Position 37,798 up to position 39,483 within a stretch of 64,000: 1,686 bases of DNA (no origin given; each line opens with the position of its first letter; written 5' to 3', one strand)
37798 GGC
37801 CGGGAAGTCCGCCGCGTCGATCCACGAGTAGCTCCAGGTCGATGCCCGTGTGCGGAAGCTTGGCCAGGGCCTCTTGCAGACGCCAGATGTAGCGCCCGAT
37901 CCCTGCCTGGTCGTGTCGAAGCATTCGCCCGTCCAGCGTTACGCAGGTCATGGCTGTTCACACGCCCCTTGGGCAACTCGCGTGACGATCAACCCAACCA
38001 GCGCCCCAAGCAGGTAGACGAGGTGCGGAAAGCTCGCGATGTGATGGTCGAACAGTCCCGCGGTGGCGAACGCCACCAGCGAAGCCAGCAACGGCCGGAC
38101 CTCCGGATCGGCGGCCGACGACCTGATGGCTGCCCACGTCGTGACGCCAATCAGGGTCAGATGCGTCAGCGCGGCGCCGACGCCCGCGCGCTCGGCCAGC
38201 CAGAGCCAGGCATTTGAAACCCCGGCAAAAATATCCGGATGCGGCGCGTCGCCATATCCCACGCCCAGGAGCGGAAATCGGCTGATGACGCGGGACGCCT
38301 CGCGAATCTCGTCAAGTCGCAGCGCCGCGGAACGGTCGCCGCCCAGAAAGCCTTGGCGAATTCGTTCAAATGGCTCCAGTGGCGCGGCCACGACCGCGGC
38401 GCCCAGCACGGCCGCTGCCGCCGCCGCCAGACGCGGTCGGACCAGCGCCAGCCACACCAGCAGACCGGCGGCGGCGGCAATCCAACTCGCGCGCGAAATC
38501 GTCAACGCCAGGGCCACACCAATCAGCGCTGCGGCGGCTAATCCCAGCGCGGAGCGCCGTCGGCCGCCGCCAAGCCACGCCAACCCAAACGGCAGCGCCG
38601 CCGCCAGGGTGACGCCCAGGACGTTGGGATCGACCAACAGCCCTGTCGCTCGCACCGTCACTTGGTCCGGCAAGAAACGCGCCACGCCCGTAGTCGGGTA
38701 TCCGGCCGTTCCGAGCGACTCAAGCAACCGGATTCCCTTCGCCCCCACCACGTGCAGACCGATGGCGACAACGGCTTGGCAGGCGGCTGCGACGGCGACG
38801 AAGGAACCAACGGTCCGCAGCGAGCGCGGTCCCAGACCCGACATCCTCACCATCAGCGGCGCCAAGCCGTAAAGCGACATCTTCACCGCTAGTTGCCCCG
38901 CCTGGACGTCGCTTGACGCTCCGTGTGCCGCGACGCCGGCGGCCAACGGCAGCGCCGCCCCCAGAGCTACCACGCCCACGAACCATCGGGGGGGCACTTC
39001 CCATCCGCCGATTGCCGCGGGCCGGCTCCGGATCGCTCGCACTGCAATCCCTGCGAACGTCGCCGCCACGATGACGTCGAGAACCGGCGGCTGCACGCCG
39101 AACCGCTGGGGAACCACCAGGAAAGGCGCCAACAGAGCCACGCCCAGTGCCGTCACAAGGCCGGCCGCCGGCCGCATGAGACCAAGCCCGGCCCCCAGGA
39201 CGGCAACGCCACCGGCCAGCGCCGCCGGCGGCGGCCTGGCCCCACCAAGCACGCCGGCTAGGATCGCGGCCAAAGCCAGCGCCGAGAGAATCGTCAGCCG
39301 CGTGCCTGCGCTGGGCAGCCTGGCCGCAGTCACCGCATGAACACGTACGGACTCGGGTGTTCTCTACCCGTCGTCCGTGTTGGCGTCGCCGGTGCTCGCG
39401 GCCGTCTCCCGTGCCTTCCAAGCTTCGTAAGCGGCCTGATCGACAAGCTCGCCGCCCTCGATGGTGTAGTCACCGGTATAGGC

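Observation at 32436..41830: Ten-gene glycan assembly locus lacking a recognisable flippase or exporter, with two unknown small proteins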

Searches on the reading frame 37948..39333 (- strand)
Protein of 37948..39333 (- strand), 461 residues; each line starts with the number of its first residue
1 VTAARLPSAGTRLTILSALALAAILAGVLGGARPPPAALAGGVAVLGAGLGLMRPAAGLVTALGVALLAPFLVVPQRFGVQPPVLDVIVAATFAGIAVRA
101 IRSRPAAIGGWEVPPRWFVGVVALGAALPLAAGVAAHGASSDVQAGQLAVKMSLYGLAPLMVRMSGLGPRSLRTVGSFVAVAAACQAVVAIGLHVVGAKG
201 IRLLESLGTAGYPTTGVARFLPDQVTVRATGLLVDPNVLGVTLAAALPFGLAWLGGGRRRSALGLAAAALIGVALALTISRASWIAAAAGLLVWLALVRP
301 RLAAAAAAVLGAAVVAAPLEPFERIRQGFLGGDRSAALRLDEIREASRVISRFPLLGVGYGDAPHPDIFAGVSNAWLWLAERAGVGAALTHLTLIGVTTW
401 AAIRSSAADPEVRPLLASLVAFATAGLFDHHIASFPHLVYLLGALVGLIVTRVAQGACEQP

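Call 4: search_protein_families(library=pfam, proteins=[window:37948-39333:-], max_evalue=0.01)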
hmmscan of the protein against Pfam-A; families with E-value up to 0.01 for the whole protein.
window:37948-39333:- (461 aa): 1 family
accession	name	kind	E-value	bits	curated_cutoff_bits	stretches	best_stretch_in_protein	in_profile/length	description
PF04932.20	Wzy_C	-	2.5e-10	40.8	31.7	1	267-365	2-112/149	O-Antigen ligase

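Call 18: search_protein_families(library=ncbifam, proteins=[window:37948-39333:-], max_evalue=0.01)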
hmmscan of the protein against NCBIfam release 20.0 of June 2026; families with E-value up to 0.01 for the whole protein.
window:37948-39333:- (461 aa): 0 families

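Call 26: search_solved_structures(query=window:37948-39333:-, max_evalue=10, show_alignments=2)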
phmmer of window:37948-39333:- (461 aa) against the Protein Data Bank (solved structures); distinct sequences matched with E-value up to 10: 0.

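Call 28: find_homologous_proteins(query=window:37948-39333:-, max_evalue=0.001)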
Query window:37948-39333:- (461 aa): 60 proteins with E <= 0.001 among 8000 candidates.
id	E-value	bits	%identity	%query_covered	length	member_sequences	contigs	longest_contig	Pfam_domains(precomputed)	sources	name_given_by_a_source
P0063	1.2e-274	929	100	100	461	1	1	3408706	PF04932.21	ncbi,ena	-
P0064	1.1e-193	662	77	95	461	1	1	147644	PF04932.21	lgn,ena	-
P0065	2.1e-193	661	76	95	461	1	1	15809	PF04932.21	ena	-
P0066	1.5e-192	659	76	95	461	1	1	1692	PF04932.21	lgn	-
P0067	8.1e-192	656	75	100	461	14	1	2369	PF04932.21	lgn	-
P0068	9.1e-192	656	73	100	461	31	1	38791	PF04932.21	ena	-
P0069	1.5e-191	655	75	100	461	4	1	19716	PF04932.21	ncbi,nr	ncbi:MAG: O-antigen ligase family protein [Chloroflexi bacterium]|nr:O-antigen ligase family protein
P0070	6.5e-190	650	75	100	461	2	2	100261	PF04932.21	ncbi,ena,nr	ncbi:MAG: O-antigen ligase family protein [Chloroflexota bacterium]|nr:O-antigen ligase family prote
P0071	9.5e-190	649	75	100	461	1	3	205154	PF04932.21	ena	-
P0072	2.5e-189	648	75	100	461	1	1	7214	PF04932.21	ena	-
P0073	6.8e-187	640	74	100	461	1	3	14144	PF04932.21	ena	-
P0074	5.4e-186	637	75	95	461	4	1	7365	PF04932.21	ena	-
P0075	8.2e-186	636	74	99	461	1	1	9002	PF04932.21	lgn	-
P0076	1.0e-183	629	72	91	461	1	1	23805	PF04932.21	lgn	-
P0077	1.7e-183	629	72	88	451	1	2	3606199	PF04932.21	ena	-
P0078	1.9e-183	629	74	91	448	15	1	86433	PF04932.21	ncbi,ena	-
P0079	1.5e-182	626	73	100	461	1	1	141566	PF04932.21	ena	-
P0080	6.2e-181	620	77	86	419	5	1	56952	PF04932.21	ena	-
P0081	6.1e-180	617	74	93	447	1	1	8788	PF04932.21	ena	-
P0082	9.9e-180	616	73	92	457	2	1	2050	PF04932.21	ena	-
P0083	1.8e-179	615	70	93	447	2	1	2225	PF04932.21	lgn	-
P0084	3.5e-179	615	72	94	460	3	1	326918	PF04932.21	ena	-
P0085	1.1e-177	610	70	98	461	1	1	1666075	PF04932.21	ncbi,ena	-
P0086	7.9e-177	607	68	100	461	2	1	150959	PF04932.21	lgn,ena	-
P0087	1.9e-176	606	70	91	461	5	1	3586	PF04932.21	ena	-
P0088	2.0e-176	605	69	88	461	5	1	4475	PF04932.21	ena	-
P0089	2.1e-176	605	69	98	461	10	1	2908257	PF04932.21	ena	-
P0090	2.6e-176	605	71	92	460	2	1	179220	PF04932.21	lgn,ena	-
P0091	3.3e-176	605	72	93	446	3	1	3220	PF04932.21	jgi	-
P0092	3.6e-176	605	74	84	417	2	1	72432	PF04932.21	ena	-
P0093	2.0e-175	602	68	100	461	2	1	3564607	PF04932.21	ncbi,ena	-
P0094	6.1e-175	601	69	89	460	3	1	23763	PF04932.21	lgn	-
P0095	6.9e-175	600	70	91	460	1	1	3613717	PF04932.21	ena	-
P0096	1.5e-173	596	69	99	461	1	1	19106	PF04932.21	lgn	-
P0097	1.9e-172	592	75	85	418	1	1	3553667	PF04932.21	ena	-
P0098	2.2e-171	589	68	100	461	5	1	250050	PF04932.21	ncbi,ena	-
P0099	6.0e-170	584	69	87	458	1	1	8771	PF04932.21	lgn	-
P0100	4.5e-128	446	54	97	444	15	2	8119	PF04932.21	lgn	-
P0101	6.8e-120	419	53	93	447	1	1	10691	PF04932.21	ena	-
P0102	2.7e-119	417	77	57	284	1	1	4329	PF04932.21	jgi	-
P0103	2.7e-119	417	51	92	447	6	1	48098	PF04932.21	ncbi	-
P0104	3.9e-119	417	52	89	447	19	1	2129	PF04932.21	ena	-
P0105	3.9e-119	417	53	96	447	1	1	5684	PF04932.21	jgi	jgi:O-antigen ligase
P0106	1.4e-118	415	52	93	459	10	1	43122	PF04932.21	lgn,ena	-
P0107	5.3e-96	340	49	89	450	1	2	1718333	PF04932.21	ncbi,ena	-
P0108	1.3e-93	333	48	91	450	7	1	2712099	PF04932.21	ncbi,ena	-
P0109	9.6e-93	330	48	88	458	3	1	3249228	PF04932.21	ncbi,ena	-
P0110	2.5e-88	315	47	90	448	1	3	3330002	PF04932.21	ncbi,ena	-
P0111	6.0e-81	291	47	84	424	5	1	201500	PF04932.21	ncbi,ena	-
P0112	4.4e-80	288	46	91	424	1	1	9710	PF04932.21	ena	-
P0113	1.0e-78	283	48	91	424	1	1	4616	PF04932.21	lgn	-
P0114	1.6e-77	279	47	91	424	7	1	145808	PF04932.21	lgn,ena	-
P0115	1.3e-75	273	44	91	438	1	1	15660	PF04932.21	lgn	-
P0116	7.3e-75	271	45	90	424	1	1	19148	PF04932.21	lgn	-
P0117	3.5e-70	255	57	52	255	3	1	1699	PF04932.21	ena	-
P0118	1.2e-44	171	38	88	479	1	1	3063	PF04932.21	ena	-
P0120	1.6e-39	154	35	89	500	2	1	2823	PF04932.21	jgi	jgi:hypothetical protein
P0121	1.3e-35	141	41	56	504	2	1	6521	PF04932.21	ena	-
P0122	3.6e-17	81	34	40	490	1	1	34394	PF04932.21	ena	-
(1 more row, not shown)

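Call 29: find_encoding_contigs(protein=P0110, flank=10000, max_places=2)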
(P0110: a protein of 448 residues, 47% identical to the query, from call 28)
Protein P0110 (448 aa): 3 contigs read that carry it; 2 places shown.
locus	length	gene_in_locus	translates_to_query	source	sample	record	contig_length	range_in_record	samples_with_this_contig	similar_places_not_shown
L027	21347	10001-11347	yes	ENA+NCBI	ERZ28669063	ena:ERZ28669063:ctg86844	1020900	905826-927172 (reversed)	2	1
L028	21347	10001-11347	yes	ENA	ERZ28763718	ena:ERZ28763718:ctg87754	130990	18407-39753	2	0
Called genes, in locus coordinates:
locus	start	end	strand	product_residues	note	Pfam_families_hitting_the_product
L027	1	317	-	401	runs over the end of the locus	PF00583:Acetyltransf_1 (weak), PF13527:Acetyltransf_9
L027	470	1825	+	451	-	PF25145:NfeD1b_N, PF24961:NfeD_membrane, PF01957:NfeD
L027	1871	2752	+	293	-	PF01145:Band_7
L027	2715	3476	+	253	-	PF03692:CxxCxxCC (weak)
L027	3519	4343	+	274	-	-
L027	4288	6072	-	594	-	PF13360:PQQ_2 (faint)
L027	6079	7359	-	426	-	PF00919:UPF0004, PF04055:Radical_SAM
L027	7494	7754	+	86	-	-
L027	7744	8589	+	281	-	PF01370:Epimerase, PF04321:RmlD_sub_bind, PF01073:3Beta_HSD (weak), PF02719:Polysacc_synt_2, PF16363:GDP_Man_Dehyd, PF07993:NAD_binding_4 (weak)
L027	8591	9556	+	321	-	PF13641:Glyco_tranf_2_3, PF00535:Glycos_transf_2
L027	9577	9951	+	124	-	-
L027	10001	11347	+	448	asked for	PF04932:Wzy_C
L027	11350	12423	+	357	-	PF13439:Glyco_transf_4, PF13579:Glyco_trans_4_4, PF20706:GT4-conflict, PF00534:Glycos_transf_1, PF13692:Glyco_trans_1_4, PF13524:Glyco_trans_1_2 (weak)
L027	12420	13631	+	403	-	PF13439:Glyco_transf_4, PF13579:Glyco_trans_4_4, PF13692:Glyco_trans_1_4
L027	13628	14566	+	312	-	PF00535:Glycos_transf_2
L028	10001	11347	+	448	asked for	PF04932:Wzy_C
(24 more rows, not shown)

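Call 30: find_encoding_contigs(protein=P0111, flank=10000, max_places=2)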
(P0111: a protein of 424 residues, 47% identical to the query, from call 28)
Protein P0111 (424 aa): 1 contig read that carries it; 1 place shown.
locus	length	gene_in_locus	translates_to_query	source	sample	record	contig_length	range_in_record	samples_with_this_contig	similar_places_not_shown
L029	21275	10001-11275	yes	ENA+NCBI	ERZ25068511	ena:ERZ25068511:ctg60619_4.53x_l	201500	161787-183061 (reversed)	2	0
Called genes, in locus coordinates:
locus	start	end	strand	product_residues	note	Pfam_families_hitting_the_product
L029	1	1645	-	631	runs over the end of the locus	PF02129:Peptidase_S15, PF08530:PepX_C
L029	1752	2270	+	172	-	PF00293:NUDIX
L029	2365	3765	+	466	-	PF25145:NfeD1b_N, PF24961:NfeD_membrane, PF01957:NfeD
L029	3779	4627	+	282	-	PF01145:Band_7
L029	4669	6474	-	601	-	-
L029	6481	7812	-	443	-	PF00919:UPF0004, PF04055:Radical_SAM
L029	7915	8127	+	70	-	-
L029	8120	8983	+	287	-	PF01370:Epimerase, PF04321:RmlD_sub_bind, PF01073:3Beta_HSD (weak), PF02719:Polysacc_synt_2 (weak), PF16363:GDP_Man_Dehyd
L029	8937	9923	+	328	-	PF00535:Glycos_transf_2, PF10111:Glyco_tranf_2_2 (weak), PF13641:Glyco_tranf_2_3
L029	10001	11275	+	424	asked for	PF04932:Wzy_C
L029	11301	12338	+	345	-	PF13439:Glyco_transf_4, PF13579:Glyco_trans_4_4, PF20706:GT4-conflict, PF00534:Glycos_transf_1, PF13692:Glyco_trans_1_4, PF13524:Glyco_trans_1_2 (weak)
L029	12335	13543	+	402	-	PF13692:Glyco_trans_1_4, PF13524:Glyco_trans_1_2 (weak)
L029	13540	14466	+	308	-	PF00535:Glycos_transf_2, PF13506:Glyco_transf_21 (faint), PF13632:Glyco_trans_2_3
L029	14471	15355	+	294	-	PF00535:Glycos_transf_2, PF13641:Glyco_tranf_2_3, PF13632:Glyco_trans_2_3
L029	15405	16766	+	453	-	PF13727:CoA_binding_3, PF02397:Bac_transf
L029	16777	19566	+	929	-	PF06739:SBBP (faint), PF08450:SGL (faint), PF24684:Vgb_lyase (faint), PF01436:NHL (faint), PF20067:SSL_N (faint), PF25021:TEN_NHL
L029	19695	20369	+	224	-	PF01025:GrpE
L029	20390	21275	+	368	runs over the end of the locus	PF00226:DnaJ, PF01556:DnaJ_C, PF00684:DnaJ_CXXCXGXG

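Call 31: find_encoding_contigs(protein=P0122, flank=10000, max_places=2)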
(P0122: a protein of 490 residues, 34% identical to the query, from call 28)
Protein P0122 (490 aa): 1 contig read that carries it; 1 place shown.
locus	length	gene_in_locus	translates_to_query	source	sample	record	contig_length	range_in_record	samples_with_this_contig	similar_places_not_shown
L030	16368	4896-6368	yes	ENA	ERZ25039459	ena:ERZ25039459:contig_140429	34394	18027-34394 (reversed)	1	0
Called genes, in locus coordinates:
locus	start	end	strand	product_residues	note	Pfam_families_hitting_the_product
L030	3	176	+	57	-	?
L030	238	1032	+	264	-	-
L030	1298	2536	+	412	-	-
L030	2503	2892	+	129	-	-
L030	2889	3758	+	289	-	PF09913:DUF2142 (faint)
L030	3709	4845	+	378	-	-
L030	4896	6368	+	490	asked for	PF04932:Wzy_C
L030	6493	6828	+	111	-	PF01740:STAS, PF13466:STAS_2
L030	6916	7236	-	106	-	PF13358:DDE_3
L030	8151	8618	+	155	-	PF13581:HATPase_c_2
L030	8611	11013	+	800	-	PF01590:GAF, PF13185:GAF_2, PF01590:GAF, PF13185:GAF_2, PF13492:GAF_3, PF13185:GAF_2, PF01590:GAF, PF13185:GAF_2, +3 more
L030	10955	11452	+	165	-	PF07228:SpoIIE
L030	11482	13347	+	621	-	PF00933:Glyco_hydro_3, PF01915:Glyco_hydro_3_C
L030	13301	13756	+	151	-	PF14310:Fn3-like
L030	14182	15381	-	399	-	PF00438:S-AdoMet_synt_N, PF02772:S-AdoMet_synt_M, PF02773:S-AdoMet_synt_C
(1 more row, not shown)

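Call 40: search_solved_structures(query=A3, max_evalue=10, show_alignments=2)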
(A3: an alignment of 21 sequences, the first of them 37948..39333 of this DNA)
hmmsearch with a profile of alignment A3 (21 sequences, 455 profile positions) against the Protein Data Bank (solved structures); distinct sequences matched with E-value up to 10: 0.

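Call 50: predict_structure(alignment_id=A3)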
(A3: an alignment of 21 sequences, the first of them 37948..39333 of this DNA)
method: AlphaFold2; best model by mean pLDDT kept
length: 461 residues; sequences in the alignment: 21
mean_pLDDT: 81.9   pTM: 0.85
mean pLDDT of the five models: 81.9, 80.9, 78.5, 78.1, 77.7
residues with pLDDT >= 90: 214; 70-90: 145; 50-70: 76; < 50: 26
segments of 3 or more residues with pLDDT < 50: 1-10, 73-81, 106-109
pLDDT, mean of each block of 10 residues (from residue 1): 38 57 57 67 87 92 86 45 79 92 61 85 95 85 86 94 84 91 92 84 72 63 65 71 95 89 95 90 91 95 93 87 78 64 86 90 71 86 94 96 93 96 91 88 96 78 44
secondary structure, 60 per line:
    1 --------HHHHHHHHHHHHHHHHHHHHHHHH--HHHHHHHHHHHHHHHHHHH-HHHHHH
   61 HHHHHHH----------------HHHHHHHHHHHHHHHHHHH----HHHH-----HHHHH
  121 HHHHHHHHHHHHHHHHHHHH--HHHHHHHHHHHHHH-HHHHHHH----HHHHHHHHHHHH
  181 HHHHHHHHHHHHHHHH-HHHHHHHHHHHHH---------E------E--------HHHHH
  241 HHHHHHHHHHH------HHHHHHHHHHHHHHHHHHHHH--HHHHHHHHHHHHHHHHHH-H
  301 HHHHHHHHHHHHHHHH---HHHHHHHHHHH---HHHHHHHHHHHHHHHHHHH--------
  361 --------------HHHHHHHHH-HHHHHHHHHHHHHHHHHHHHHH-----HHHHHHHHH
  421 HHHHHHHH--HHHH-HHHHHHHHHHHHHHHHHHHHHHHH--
elements in order: H9-32 H35-53 H55-67 H84-102 H107-110 H116-140 H143-156 H158-164 H169-196 H198-210 H236-251 H258-278 H281-298 H300-316 H320-330 H334-352 H375-383 H385-406 H412-428 H431-434 H436-459

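Call 52: fold_search(model_id=the predicted structure, library=pdb)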
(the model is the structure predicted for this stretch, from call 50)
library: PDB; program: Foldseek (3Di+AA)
matches with E <= 10: 155; with E <= 0.001: 1
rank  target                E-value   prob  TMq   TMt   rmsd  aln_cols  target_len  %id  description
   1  7tpg_B                4.6e-06  1.00  0.55  0.62   6.4       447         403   16  Single-Particle Cryo-EM Structure of the WaaL O-antigen ligase in its ligand bound state (released 2022-04-06)
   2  8p1u_A                4.0e-03  1.00  0.36  0.43   9.3       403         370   14  Structure of divisome complex FtsWIQLB (released 2024-05-22)
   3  8bh1_A                1.4e-02  1.00  0.32  0.39   9.9       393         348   15  Core divisome complex FtsWIQBL from Pseudomonas aeruginosa (released 2023-04-19)
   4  9mcu_A                3.1e-01  0.13  0.14  0.13  22.4       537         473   12  Plant chloroplast dicarboxylate transporter AtDiT2.1 (released 2026-03-11)
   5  5aym                  3.1e-01  0.09  0.10  0.11  23.9       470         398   15  Crystal structure of a bacterial homologue of iron transporter ferroportin in outward-facing state with soaked iron (released 2015-11-04)
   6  8x1r_A                4.7e-01  0.07  0.11  0.08  22.6       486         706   12  Cryo-EM structure of human DRA (SLC26A3) bound with chloride (released 2025-05-14)
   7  9g2l_B                5.5e-01  0.11  0.11  0.09  26.3       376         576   17  Cryo-EM structure of IrtAB in inward-facing state in LMNG (released 2024-12-18)
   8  9u3q                  7.9e-01  0.15  0.20  0.19  23.4       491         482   10  Cryo-EM structure of human AC9-Gs complex (TM domain) (released 2025-06-11)
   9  9p4x                  8.5e-01  0.06  0.11  0.12  23.9       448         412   14  Human EAAT3 with compound 3e and cholesterol bound at inward facing state (released 2025-07-30)
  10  8w6n_A                9.2e-01  0.06  0.13  0.12  26.2       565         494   13  NaS1 with sulfate in IN/OUT state (released 2024-04-17)
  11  9g8j_C                1.1e+00  0.10  0.17  0.13  20.5       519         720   11  Structure of K+-dependent Na+-PPase from Thermotoga maritima in complex with zoledronate (released 2025-06-04)
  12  6fhz                  1.4e+00  0.04  0.11  0.11  24.3       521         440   16  Inward-facing conformation of a multidrug resistance MATE family transporter of the MOP superfamily. (released 2019-05-08)
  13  8uvc_A                1.6e+00  0.04  0.13  0.12  24.2       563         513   12  Structure of NaDC3-aKG complex (released 2024-12-25)
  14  6idp                  1.6e+00  0.04  0.11  0.11  24.5       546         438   11  Crystal structure of Vibrio cholerae MATE transporter VcmN in the straight form (released 2019-01-16)
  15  8y6h_A                1.7e+00  0.03  0.11  0.09  28.2       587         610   13  P-glycoprotein in complex with UIC2 Fab and triple elacridar molecules in LMNG detergent (released 2024-04-17)
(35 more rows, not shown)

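Call 57: search_protein_families(library=pfam, proteins=[window:37948-39333:-], max_evalue=10)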
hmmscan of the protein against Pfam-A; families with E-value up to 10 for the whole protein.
window:37948-39333:- (461 aa): 1 family
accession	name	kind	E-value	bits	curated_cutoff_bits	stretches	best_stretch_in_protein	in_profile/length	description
PF04932.20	Wzy_C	-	2.5e-10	40.8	31.7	1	267-365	2-112/149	O-Antigen ligase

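Call 75: search_protein_families(library=padloc, proteins=[window:37948-39333:-], max_evalue=0.001)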
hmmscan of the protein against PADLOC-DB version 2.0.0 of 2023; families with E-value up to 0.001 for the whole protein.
window:37948-39333:- (461 aa): 0 families

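Call 82: find_encoding_contigs(protein=P0063, flank=10000, max_places=2)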
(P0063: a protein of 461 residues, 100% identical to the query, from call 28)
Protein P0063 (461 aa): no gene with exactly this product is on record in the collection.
